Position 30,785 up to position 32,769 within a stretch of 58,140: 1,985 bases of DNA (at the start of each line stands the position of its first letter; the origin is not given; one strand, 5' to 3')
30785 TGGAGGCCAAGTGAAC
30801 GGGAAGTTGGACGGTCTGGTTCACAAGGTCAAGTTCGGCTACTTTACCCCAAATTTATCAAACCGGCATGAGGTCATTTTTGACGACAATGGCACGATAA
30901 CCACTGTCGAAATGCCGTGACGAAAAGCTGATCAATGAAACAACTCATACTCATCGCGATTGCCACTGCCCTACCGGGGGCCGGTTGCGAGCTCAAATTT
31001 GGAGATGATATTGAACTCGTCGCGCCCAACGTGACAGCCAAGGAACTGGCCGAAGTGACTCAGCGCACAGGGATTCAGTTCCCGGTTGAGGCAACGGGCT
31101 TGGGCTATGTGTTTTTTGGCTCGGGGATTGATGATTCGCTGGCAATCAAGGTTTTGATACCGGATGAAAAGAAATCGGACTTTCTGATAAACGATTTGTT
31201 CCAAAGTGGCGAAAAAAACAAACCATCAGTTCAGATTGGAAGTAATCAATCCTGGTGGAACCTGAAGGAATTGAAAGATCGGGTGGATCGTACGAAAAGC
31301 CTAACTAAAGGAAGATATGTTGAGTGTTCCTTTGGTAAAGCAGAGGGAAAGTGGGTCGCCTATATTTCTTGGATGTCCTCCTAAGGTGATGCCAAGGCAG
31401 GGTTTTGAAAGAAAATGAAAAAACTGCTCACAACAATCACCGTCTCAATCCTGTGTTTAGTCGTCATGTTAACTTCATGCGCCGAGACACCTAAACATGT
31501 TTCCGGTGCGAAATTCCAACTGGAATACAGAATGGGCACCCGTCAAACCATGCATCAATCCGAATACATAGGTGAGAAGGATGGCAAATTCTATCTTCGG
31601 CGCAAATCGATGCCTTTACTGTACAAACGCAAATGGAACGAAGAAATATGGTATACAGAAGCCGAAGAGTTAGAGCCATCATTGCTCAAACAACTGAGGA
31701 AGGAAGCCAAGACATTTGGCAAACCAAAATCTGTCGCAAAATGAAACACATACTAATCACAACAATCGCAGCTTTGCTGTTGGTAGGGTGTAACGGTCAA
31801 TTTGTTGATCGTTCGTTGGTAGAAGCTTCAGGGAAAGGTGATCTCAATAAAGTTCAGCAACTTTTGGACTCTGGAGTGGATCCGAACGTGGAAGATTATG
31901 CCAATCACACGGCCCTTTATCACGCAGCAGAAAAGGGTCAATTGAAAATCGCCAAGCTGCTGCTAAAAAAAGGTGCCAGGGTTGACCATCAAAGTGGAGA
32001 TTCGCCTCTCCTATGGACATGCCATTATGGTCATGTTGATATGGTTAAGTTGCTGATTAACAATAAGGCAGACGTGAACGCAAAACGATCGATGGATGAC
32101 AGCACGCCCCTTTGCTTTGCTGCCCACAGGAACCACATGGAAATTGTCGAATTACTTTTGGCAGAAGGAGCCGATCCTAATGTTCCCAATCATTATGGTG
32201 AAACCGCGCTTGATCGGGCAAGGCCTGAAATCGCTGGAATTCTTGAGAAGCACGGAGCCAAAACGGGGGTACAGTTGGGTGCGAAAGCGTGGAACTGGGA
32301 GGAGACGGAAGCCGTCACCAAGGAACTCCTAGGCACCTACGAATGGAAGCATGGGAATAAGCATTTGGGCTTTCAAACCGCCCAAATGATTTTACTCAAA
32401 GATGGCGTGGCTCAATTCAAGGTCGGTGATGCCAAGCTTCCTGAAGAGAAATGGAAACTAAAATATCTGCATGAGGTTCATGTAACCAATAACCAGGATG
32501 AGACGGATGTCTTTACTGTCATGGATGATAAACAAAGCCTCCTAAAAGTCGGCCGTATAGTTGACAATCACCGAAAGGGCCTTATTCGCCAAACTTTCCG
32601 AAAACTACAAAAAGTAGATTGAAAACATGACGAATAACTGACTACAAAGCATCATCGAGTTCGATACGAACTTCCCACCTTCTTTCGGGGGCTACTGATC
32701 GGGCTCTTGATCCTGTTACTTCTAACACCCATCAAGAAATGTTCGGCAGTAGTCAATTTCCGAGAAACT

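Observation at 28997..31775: Tandem lipoprotein cassettes joined by a conserved tail/stop/start/signal-peptide DNA junction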

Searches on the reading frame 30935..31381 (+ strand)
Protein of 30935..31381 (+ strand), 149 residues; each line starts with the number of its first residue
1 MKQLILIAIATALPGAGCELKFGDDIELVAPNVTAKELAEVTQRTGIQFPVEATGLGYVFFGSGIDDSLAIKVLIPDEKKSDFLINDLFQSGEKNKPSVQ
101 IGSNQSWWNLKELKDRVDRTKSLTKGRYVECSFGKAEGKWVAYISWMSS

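Call 10: search_protein_families(library=pfam, proteins=[window:30935-31381:+], max_evalue=0.1)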
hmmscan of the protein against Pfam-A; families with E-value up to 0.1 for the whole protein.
window:30935-31381:+ (149 aa): 0 families

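Call 11: search_protein_families(library=ncbifam, proteins=[window:30935-31381:+], max_evalue=0.1)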
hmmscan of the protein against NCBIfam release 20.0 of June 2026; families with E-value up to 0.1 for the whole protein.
window:30935-31381:+ (149 aa): 0 families

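Call 28: find_related_loci(query=window:30935-31381:+, collection=metagenome_contigs, flank=8000)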
Query window:30935-31381:+ (149 aa) in metagenome_contigs; peptide patterns used: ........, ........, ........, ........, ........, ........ (x = any residue, [..] = any of these).
253 stretches matched a pattern; 27 encode a relative of the query (tblastn E <= 1e-3); 27 distinct loci.
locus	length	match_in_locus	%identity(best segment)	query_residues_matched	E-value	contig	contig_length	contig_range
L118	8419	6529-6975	99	1-149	5e-98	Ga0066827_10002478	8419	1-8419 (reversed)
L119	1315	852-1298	88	1-149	4e-95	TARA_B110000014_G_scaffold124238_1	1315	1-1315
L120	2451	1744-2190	89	1-149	3e-91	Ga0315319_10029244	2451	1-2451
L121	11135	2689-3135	86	1-149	2e-86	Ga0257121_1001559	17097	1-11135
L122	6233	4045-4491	86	1-149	2e-86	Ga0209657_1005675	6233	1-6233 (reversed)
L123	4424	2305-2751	86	1-149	2e-86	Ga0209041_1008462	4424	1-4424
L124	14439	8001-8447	86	1-149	2e-86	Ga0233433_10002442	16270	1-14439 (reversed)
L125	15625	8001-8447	86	1-149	3e-86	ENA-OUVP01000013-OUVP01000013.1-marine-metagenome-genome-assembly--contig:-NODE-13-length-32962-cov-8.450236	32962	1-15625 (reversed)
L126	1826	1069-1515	85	1-149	4e-88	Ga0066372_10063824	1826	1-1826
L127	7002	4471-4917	82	1-149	2e-81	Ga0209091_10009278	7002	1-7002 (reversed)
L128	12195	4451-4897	82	1-149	2e-81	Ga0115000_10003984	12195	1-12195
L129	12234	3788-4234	82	1-149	4e-81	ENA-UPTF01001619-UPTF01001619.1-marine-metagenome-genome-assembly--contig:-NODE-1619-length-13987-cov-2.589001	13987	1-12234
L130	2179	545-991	82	1-149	1e-82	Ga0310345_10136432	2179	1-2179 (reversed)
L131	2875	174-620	80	1-149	2e-80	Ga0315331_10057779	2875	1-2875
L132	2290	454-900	71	1-149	2e-73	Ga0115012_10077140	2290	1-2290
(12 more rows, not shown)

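Call 45: find_homologous_proteins(query=window:30935-31381:+, max_evalue=0.001)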
Query window:30935-31381:+ (149 aa): 101 proteins with E <= 0.001 among 148 candidates.
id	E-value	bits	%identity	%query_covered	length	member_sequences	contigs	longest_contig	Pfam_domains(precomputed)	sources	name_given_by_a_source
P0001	2.4e-93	327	100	100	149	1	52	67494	-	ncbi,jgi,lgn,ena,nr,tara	ncbi:MAG: hypothetical protein QF749_07990 [Verrucomicrobiota bacterium]|jgi:hypothetical protein|nr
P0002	6.5e-93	326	99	100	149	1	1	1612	-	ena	-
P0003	1.2e-92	325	99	100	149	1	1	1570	-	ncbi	-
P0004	2.4e-92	324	99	100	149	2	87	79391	-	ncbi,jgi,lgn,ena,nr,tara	ncbi:MAG: hypothetical protein QGI37_06425 [Verrucomicrobiota bacterium]|jgi:hypothetical protein|nr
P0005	1.7e-91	321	99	100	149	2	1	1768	-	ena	-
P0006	1.2e-90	319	97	100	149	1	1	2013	-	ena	-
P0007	3.8e-89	314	96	100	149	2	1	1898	-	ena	-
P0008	6.4e-84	297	100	92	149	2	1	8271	-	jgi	-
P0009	1.3e-82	293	87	100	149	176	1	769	-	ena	-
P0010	8.1e-81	287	85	100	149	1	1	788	-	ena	-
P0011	4.3e-80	285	86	100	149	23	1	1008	-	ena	-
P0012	3.9e-79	281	85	100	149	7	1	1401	-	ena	-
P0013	1.6e-78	279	85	100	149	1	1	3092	-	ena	-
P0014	4.1e-78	278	83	100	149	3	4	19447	-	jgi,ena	-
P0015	1.2e-77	277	84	100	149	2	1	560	-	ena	-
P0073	5.4e-47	177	60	97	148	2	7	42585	-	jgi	jgi:hypothetical protein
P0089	4.7e-40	155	51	99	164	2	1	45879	-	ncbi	-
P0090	8.8e-40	154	56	90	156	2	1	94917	-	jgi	jgi:hypothetical protein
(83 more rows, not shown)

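Call 46: find_encoding_contigs(protein=P0001, flank=8000, max_places=10)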
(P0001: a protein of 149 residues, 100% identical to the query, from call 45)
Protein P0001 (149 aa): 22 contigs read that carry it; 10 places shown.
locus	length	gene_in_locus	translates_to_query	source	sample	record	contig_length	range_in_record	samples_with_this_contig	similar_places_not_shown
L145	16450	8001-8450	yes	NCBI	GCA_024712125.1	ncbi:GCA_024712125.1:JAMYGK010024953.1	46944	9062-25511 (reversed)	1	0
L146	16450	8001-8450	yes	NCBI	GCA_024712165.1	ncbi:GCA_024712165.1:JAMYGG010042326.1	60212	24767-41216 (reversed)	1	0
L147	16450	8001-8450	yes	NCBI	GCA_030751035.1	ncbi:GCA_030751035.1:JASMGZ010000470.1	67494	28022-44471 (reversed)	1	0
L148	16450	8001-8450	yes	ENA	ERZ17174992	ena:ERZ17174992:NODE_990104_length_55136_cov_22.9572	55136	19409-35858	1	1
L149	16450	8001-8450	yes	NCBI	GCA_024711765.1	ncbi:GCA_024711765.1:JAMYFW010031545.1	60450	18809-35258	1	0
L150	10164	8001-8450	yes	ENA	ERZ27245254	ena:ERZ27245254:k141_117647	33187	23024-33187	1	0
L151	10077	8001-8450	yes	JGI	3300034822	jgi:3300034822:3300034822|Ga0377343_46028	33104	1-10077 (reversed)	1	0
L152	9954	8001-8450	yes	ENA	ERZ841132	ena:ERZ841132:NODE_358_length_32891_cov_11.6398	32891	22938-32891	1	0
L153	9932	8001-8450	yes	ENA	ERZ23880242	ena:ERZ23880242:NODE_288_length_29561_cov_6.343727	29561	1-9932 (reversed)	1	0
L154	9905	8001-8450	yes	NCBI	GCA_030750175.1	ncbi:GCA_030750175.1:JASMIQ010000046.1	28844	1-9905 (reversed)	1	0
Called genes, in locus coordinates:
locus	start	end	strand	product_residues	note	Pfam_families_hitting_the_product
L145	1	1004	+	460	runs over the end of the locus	PF04055:Radical_SAM (weak)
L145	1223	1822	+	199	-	-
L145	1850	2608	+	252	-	-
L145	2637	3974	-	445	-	PF15902:Sortilin-Vps10 (faint), PF13088:BNR_2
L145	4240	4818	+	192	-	-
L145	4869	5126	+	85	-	PF01022:HTH_5 (weak), PF01047:MarR (weak), PF13601:HTH_34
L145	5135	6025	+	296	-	PF02401:LYTB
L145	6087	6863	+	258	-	PF13857:Ank_5 (faint), PF12796:Ank_2, PF13606:Ank_3 (faint), PF13637:Ank_4 (weak), PF00023:Ank (weak), PF12796:Ank_2 (weak)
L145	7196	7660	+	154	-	-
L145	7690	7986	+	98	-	-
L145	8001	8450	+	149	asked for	-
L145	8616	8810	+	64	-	-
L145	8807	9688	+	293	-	PF12796:Ank_2, PF24521:Ank_KRIT1 (weak), PF13637:Ank_4, PF00023:Ank, PF13637:Ank_4, PF00023:Ank, PF12796:Ank_2 (weak), PF13857:Ank_5, +3 more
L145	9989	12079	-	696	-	-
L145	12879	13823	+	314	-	PF01180:DHO_dh (weak)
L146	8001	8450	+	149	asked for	-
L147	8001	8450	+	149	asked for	-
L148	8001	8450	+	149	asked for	-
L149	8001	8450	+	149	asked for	-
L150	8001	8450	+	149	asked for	-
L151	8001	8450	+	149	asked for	-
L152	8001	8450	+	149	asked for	-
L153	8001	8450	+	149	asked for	-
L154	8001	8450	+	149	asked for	-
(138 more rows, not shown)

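Call 48: find_encoding_contigs(protein=P0090, flank=7000, max_places=2)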
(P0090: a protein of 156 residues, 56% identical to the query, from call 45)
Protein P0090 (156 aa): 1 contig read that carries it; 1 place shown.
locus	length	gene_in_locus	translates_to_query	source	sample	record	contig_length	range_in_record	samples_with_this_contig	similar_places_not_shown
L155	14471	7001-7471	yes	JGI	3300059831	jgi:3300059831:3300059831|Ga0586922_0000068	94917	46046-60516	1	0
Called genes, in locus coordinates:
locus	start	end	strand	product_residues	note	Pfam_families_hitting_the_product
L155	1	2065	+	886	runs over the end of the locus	-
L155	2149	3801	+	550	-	PF08757:CotH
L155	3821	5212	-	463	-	PF00884:Sulfatase, PF01663:Phosphodiest (faint), PF16347:SGSH_C, PF14707:Sulfatase_C (faint)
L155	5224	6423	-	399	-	-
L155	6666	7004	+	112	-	-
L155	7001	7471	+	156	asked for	-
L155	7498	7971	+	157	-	-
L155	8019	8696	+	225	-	-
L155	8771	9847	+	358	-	PF03629:SASA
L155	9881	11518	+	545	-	-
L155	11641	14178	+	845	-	PF07635:PSCyt1 (faint), PF07637:PSD5 (faint), PF07631:PSD4, PF07627:PSCyt3, PF07624:PSD2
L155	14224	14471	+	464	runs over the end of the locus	PF07586:HXXSHH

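Call 49: find_encoding_contigs(protein=P0073, flank=7000, max_places=2)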
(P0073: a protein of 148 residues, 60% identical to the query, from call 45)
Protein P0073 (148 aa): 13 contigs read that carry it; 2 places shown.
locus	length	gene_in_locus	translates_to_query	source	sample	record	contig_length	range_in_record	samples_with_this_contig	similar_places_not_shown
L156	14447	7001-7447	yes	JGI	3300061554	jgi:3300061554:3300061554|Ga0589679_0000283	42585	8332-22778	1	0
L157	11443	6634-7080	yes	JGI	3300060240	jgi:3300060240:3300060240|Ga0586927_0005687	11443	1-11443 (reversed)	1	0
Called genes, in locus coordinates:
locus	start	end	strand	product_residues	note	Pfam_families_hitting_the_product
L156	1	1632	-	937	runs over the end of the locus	PF07626:PSD3 (weak), PF00754:F5_F8_type_C, PF07637:PSD5, PF07631:PSD4, PF07627:PSCyt3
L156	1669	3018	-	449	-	PF00326:Peptidase_S9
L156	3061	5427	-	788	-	PF07635:PSCyt1 (weak), PF07631:PSD4, PF07627:PSCyt3, PF07624:PSD2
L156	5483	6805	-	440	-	PF07586:HXXSHH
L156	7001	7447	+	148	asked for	-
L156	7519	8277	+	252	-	PF02146:SIR2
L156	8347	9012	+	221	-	-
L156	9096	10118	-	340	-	PF06283:ThuA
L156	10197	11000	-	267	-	PF00657:Lipase_GDSL, PF04311:DUF459, PF13472:Lipase_GDSL_2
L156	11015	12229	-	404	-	PF03629:SASA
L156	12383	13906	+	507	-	-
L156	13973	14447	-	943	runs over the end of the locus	PF00034:Cytochrom_C (faint)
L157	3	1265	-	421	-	?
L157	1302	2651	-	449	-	PF00326:Peptidase_S9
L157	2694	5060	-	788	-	PF07635:PSCyt1 (weak), PF07631:PSD4, PF07627:PSCyt3, PF07624:PSD2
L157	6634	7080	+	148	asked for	-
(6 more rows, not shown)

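Call 50: find_encoding_contigs(protein=P0089, flank=7000, max_places=2)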
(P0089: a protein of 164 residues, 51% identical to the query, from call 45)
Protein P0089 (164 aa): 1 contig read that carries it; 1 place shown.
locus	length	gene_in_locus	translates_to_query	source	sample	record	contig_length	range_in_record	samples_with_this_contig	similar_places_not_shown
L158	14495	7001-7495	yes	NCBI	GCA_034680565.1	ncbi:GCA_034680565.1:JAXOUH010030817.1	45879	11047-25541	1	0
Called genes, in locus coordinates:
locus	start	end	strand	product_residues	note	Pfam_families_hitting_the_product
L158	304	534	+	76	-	-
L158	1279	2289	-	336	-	PF09752:ABHD18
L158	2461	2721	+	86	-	-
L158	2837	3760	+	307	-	PF08401:ArdcN, PF18818:MPTase-PolyVal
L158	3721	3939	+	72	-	PF08845:SymE_toxin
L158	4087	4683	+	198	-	PF00239:Resolvase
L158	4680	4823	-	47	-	-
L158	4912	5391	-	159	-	-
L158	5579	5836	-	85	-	-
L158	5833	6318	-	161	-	PF14317:YcxB (weak)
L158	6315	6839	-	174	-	-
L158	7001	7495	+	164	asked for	-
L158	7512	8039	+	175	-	-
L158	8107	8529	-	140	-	PF10502:Peptidase_S26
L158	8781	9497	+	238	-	-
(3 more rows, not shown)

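Call 57: predict_structure(alignment_id=A1)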
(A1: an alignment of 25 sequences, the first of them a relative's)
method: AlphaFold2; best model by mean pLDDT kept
length: 149 residues; sequences in the alignment: 25
mean_pLDDT: 79.4   pTM: 0.76
mean pLDDT of the five models: 79.4, 77.2, 74.7, 74.1, 60.4
residues with pLDDT >= 90: 75; 70-90: 38; 50-70: 10; < 50: 26
segments of 3 or more residues with pLDDT < 50: 1-26
pLDDT, mean of each block of 10 residues (from residue 1): 34 35 47 83 93 87 80 94 96 85 85 94 91 95 92
secondary structure, 60 per line:
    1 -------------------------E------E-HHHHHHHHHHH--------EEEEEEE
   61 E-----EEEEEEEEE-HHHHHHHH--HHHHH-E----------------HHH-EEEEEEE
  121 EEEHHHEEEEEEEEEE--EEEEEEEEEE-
elements in order: H35-45 E54-61 E67-75 H77-84 H87-91 E114-123 E127-136 E139-148

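Call 59: fold_search(model_id=the predicted structure, library=pdb)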
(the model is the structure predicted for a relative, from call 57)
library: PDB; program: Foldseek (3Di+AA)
matches with E <= 10: 1646; with E <= 0.001: 0
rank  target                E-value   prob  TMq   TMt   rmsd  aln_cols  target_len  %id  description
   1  3wa5_B                2.2e-02  0.84  0.28  0.32   9.8       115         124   11  Crystal Structure of type VI peptidoglycan muramidase effector Tse3 in complex with its cognate immunity protein Tsi3 (released 2013-10-02)
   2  7dru_C                3.8e-02  0.41  0.21  0.22  10.4       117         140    9  Crystal Structure of the Dog Lipocalin Allergen Can f 1 (released 2021-11-10)
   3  5t43_MODEL_1_A        4.0e-02  0.63  0.22  0.21  10.2       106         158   14  NMR Structure of Apo-form Human Tear Lipocalin (released 2017-08-30)
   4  9npg_F                4.0e-02  0.60  0.22  0.23   9.5       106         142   12  X-ray crystal structure of recombinant Can f 1-C100S in complex with human IgE mAb 12F3 Fab (released 2025-08-27)
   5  4n7s_B                4.3e-02  0.87  0.31  0.37   9.4       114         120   10  Crystal structure of Tse3-Tsi3 complex with Zinc ion (released 2014-04-23)
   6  4n80_B                4.3e-02  0.72  0.28  0.33   9.9       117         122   11  Crystal structure of Tse3-Tsi3 complex (released 2014-04-23)
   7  8vqf_C                5.1e-02  0.33  0.22  0.22  11.0       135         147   10  X-ray crystal structure of natural Can f 1 in complex with human IgE 1J11 Fab (released 2025-01-22)
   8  8epu                  5.7e-02  0.30  0.20  0.20  10.9       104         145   12  1.6 A crystal structure of the lipocalin dog allergen Can f 1 with the C118S mutation (released 2023-04-05)
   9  5n48_A                6.3e-02  0.30  0.21  0.18   9.7       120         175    7  Structure of Anticalin N9B in complex with extra-domain B of human oncofetal fibronectin (released 2018-02-14)
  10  8vqg_C                6.7e-02  0.47  0.21  0.22  13.0       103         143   13  X-ray crystal structure of Can f 1 (released 2025-01-22)
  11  8vqg_A                6.7e-02  0.25  0.20  0.20  11.0       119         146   13  X-ray crystal structure of Can f 1 (released 2025-01-22)
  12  4dq4                  6.7e-02  0.13  0.17  0.16  11.6       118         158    9  Bovine beta-lactoglobulin complex with linoleic acid (released 2012-02-29)
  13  5mhh                  7.1e-02  0.38  0.21  0.17   9.3       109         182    8  Crystal structure of engineered human lipocalin 2 carrying p-boronophenylalanine at position 36 (released 2017-10-11)
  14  4luq_D                7.5e-02  0.84  0.30  0.35   8.5       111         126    9  Crystal structure of virulence effector Tse3 in complex with neutralizer Tsi3 (released 2013-09-18)
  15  3eyc_B                7.5e-02  0.38  0.21  0.22  10.3       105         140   13  New crystal structure of human tear lipocalin in complex with 1,4-butanediol in space group P21 (released 2009-10-06)
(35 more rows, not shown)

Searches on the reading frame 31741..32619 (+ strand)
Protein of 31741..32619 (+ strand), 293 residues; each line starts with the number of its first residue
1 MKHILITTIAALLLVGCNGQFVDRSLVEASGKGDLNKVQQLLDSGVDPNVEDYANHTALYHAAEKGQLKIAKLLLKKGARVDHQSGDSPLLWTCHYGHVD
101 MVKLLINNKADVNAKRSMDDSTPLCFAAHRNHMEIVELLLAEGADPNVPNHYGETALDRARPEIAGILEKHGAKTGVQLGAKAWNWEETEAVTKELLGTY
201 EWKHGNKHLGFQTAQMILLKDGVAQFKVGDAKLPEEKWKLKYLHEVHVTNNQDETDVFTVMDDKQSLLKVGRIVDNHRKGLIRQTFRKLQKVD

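Call 10: search_protein_families(library=pfam, proteins=[window:31741-32619:+], max_evalue=0.1)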
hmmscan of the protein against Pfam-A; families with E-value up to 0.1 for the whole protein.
window:31741-32619:+ (293 aa): 8 families
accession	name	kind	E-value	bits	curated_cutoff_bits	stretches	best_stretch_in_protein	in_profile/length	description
PF12796.13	Ank_2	-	4.9e-28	98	27.3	2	28-115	3-89/90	Ankyrin repeats (3 copies)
PF13637.12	Ank_4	-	1.2e-27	95.8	22.7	4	92-140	3-50/50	Ankyrin repeats (many copies)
PF00023.36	Ank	-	1.5e-27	94.5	21.1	3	120-150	2-32/33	Ankyrin repeat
PF13857.12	Ank_5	-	5.4e-19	68.5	27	3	121-160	17-56/56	Ankyrin repeats (many copies)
PF13606.12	Ank_3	-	3.7e-18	63.9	22.3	3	86-114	2-30/30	Ankyrin repeat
PF24521.3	Ank_KRIT1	-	1.4e-09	38.3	80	2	23-109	19-108/149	KRIT1 ankyrin-repeats domain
PF23745.1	ANK_LRRK2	-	2.4e-06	27.9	27.5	1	90-144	35-88/130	LRRK2 ANK repeat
PF12683.13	DUF3798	-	0.032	14.1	24.6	1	20-90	162-232/271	Protein of unknown function (DUF3798)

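Call 11: search_protein_families(library=ncbifam, proteins=[window:31741-32619:+], max_evalue=0.1)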
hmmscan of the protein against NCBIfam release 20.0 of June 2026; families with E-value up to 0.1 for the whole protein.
window:31741-32619:+ (293 aa): 9 families
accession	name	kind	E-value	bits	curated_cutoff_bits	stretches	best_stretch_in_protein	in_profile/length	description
NF041931.2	MzaA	equivalog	7e-17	61.5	800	3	96-171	12-90/726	MZA anti-phage system associated sigma-70 family RNA polymerase sigma factor MzaA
NF043029.1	T4SS_AnkY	equivalog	5.6e-16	58.1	600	2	81-161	453-533/543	Dot/Icm T4SS effector AnkY/LegA9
NF043023.1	T4SS_AnkH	equivalog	1.1e-15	57.3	600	2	86-174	32-123/467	Dot/Icm T4SS effector AnkH/LegA3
NF043022.1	T4SS_AnkG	equivalog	2.3e-14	53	500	1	29-161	303-444/455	Dot/Icm T4SS effector AnkG/AnkZ/LegA7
TIGR00870.1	trp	subfamily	2.6e-10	39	498.75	2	118-145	129-156/747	transient-receptor-potential calcium channel protein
NF043028.1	T4SS_AnkX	equivalog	1.9e-09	36.3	1400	2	37-76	400-439/938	Dot/Icm T4SS effector AnkN/AnkX/LegA8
NF043021.1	T4SS_AnkF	equivalog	2.5e-07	29.4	1000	1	49-157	579-670/917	Dot/Icm T4SS effector AnkF/LegA14/Ceg31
NF043024.1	T4SS_AnkI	equivalog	9.7e-07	27.9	550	1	89-160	244-324/439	Dot/Icm T4SS effector AnkI/LegAS4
NF043019.1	T4SS_AnkC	equivalog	0.019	13.8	450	1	89-142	170-223/459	Dot/Icm T4SS effector AnkC/LegA12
